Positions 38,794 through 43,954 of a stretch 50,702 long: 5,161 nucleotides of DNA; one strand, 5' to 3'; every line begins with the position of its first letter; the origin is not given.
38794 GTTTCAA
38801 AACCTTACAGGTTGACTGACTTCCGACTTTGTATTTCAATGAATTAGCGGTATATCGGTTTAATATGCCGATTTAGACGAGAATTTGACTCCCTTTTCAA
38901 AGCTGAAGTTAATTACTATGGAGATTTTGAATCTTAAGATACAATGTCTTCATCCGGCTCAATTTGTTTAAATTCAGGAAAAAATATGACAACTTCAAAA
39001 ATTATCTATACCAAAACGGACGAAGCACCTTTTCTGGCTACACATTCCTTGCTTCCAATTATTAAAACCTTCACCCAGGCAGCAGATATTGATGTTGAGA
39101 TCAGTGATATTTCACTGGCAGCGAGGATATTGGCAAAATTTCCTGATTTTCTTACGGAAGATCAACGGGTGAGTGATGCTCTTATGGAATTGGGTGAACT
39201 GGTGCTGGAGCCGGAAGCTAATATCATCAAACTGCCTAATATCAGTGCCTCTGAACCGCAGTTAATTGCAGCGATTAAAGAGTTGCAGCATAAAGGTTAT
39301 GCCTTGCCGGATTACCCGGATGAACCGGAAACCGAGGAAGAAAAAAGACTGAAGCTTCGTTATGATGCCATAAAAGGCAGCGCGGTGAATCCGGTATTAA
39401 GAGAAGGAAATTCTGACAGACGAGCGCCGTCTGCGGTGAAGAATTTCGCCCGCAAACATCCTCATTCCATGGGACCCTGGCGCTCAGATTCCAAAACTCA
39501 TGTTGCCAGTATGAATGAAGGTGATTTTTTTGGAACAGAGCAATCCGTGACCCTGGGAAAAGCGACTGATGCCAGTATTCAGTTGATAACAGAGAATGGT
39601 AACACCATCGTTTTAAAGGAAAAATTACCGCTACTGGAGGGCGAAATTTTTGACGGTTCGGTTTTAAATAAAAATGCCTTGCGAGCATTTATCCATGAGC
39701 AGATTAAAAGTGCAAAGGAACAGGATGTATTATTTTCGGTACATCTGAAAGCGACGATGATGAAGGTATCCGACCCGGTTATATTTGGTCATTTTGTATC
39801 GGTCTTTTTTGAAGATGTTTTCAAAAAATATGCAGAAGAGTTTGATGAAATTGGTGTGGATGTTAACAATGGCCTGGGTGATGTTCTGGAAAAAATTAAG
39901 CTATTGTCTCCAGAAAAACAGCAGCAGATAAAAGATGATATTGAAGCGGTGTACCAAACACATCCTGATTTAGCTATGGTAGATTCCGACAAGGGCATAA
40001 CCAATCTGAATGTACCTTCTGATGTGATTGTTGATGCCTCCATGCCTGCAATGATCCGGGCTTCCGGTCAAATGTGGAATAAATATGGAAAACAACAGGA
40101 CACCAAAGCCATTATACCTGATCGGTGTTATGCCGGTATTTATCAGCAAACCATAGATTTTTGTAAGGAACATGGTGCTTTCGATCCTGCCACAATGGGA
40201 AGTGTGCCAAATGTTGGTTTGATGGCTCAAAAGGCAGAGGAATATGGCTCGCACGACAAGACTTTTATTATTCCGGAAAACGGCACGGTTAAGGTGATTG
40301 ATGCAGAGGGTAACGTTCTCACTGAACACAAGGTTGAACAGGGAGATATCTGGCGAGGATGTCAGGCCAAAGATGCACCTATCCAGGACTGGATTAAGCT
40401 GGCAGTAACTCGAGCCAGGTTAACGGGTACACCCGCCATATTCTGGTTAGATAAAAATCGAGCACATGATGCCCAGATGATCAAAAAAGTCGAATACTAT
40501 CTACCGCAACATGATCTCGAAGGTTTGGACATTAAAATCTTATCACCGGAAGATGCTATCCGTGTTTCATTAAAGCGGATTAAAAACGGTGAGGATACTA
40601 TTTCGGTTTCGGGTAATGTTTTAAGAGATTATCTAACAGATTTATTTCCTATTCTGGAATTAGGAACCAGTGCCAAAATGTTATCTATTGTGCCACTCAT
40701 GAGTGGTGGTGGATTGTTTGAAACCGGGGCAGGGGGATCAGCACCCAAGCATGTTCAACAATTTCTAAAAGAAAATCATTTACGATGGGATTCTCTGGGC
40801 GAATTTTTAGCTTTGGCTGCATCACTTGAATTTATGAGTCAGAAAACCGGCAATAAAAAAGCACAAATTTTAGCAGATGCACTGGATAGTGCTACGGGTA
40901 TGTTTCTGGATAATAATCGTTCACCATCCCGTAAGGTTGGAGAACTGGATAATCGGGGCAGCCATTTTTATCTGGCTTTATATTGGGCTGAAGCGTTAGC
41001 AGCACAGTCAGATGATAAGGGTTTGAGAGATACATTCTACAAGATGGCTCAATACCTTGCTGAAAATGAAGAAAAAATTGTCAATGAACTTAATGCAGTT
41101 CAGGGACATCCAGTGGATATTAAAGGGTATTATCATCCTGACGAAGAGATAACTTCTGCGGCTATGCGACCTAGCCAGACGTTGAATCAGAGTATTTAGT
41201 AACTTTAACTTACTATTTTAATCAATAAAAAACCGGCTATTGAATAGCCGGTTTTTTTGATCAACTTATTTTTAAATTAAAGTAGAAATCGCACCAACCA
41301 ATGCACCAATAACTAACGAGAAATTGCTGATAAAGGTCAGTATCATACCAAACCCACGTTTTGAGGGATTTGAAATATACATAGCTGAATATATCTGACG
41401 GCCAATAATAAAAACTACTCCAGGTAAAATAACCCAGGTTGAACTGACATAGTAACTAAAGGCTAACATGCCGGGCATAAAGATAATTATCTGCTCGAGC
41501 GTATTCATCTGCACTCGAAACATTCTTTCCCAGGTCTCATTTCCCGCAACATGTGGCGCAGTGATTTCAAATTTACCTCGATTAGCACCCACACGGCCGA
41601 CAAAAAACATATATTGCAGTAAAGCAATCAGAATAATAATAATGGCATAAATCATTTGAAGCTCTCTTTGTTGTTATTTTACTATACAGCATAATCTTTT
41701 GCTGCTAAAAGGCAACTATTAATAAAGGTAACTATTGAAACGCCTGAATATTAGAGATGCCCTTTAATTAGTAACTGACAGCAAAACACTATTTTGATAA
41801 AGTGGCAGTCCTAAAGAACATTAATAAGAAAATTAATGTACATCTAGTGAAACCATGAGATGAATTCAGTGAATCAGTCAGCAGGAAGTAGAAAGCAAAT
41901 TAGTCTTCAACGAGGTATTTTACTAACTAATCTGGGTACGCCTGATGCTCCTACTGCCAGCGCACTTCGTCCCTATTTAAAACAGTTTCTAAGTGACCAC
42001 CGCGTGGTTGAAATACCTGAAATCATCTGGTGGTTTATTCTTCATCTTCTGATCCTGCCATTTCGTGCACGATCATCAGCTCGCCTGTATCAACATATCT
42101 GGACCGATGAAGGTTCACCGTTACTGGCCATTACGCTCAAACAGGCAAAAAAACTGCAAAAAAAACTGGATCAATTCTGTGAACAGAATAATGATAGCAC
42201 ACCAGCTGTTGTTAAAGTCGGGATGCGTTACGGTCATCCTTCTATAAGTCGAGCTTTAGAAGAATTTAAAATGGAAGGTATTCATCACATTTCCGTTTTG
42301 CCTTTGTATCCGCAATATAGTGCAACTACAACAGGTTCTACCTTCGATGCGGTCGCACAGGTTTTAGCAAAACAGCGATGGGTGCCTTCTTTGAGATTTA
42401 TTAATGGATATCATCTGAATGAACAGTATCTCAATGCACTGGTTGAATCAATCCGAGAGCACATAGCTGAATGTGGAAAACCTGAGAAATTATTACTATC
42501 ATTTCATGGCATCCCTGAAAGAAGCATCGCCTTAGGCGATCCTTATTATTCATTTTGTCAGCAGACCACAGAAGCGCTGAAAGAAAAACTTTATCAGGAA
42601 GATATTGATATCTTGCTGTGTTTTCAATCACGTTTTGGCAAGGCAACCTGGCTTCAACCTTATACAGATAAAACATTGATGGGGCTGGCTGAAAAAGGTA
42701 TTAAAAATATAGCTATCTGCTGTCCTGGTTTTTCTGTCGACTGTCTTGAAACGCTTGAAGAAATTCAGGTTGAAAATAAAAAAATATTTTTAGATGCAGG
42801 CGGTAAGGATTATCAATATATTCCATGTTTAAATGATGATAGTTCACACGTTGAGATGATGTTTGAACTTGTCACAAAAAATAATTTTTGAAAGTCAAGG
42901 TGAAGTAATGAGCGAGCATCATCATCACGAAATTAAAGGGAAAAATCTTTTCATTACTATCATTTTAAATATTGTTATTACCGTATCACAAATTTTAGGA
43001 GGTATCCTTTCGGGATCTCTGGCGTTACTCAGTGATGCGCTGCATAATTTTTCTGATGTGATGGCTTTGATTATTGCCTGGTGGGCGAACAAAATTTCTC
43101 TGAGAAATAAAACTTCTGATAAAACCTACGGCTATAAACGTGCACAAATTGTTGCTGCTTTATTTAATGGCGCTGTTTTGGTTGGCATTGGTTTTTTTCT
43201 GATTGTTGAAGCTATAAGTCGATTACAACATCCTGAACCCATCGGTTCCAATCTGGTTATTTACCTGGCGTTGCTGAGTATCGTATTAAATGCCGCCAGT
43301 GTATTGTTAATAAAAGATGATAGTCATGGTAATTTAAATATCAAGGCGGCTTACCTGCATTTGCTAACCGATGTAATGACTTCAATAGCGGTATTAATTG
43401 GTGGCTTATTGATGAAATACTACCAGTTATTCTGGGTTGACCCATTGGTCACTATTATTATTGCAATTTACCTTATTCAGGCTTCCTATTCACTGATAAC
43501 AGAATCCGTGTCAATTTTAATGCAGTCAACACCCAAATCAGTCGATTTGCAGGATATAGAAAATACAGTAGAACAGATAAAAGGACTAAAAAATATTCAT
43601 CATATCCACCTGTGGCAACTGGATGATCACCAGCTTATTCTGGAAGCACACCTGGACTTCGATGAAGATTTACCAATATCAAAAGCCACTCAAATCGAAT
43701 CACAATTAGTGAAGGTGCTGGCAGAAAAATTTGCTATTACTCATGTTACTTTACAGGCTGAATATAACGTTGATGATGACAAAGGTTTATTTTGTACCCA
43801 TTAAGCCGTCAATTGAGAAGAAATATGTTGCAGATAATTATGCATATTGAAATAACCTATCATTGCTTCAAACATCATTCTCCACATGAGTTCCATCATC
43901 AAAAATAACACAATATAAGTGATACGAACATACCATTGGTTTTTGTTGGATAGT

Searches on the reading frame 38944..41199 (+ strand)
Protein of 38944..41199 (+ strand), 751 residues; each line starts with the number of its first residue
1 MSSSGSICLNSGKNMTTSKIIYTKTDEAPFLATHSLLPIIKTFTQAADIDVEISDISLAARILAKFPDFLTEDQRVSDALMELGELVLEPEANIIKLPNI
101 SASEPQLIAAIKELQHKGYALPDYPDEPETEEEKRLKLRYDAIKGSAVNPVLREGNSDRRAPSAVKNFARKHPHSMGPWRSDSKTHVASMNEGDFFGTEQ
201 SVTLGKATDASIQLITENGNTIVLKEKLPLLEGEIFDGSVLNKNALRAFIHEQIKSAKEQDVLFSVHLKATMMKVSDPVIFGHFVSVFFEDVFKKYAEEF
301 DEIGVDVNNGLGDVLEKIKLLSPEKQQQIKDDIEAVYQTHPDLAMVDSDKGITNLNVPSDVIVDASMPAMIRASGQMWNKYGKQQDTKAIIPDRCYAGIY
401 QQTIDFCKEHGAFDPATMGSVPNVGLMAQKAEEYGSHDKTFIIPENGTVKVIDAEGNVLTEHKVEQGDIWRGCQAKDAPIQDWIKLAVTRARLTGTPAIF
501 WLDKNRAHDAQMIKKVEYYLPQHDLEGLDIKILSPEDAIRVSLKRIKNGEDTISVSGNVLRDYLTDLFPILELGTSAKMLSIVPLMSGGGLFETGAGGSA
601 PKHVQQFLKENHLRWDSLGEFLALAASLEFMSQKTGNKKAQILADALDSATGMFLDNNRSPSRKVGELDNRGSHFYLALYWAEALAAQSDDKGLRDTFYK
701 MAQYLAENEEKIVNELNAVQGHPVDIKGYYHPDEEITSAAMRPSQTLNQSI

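Call 75: search_protein_families(library=pfam, proteins=[window:38944-41199:+], max_evalue=0.0001)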
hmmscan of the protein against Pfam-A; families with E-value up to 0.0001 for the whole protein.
window:38944-41199:+ (751 aa): 1 family
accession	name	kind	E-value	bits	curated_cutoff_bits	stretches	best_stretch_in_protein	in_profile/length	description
PF03971.19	IDH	-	0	1313.4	25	1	19-751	1-733/734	Monomeric isocitrate dehydrogenase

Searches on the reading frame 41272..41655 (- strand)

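Call 75: search_protein_families(library=pfam, proteins=[window:41272-41655:-], max_evalue=0.0001)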
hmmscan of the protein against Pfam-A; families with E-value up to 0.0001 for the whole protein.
window:41272-41655:- (127 aa): 1 family
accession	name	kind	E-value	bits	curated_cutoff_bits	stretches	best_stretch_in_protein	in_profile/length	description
PF01124.23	MAPEG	-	6.6e-18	65.5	23.4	1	7-119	4-128/129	MAPEG family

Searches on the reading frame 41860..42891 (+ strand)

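Call 75: search_protein_families(library=pfam, proteins=[window:41860-42891:+], max_evalue=0.0001)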
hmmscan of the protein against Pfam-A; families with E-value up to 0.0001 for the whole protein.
window:41860-42891:+ (343 aa): 1 family
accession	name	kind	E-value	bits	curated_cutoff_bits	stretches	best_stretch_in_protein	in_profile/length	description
PF00762.24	Ferrochelatase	-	1.7e-114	382.6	27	1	18-341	2-316/317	Ferrochelatase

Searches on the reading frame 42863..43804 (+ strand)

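Call 75: search_protein_families(library=pfam, proteins=[window:42863-43804:+], max_evalue=0.0001)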
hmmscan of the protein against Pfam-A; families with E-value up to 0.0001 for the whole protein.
window:42863-43804:+ (313 aa): 2 families
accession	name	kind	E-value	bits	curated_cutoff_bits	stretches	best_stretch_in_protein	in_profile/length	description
PF01545.26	Cation_efflux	-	3.8e-48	164.3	26.6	1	29-220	1-198/198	Cation efflux family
PF16916.11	ZT_dimer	-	9.4e-13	48.4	26.7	1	224-300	1-76/78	Dimerisation domain of Zinc Transporter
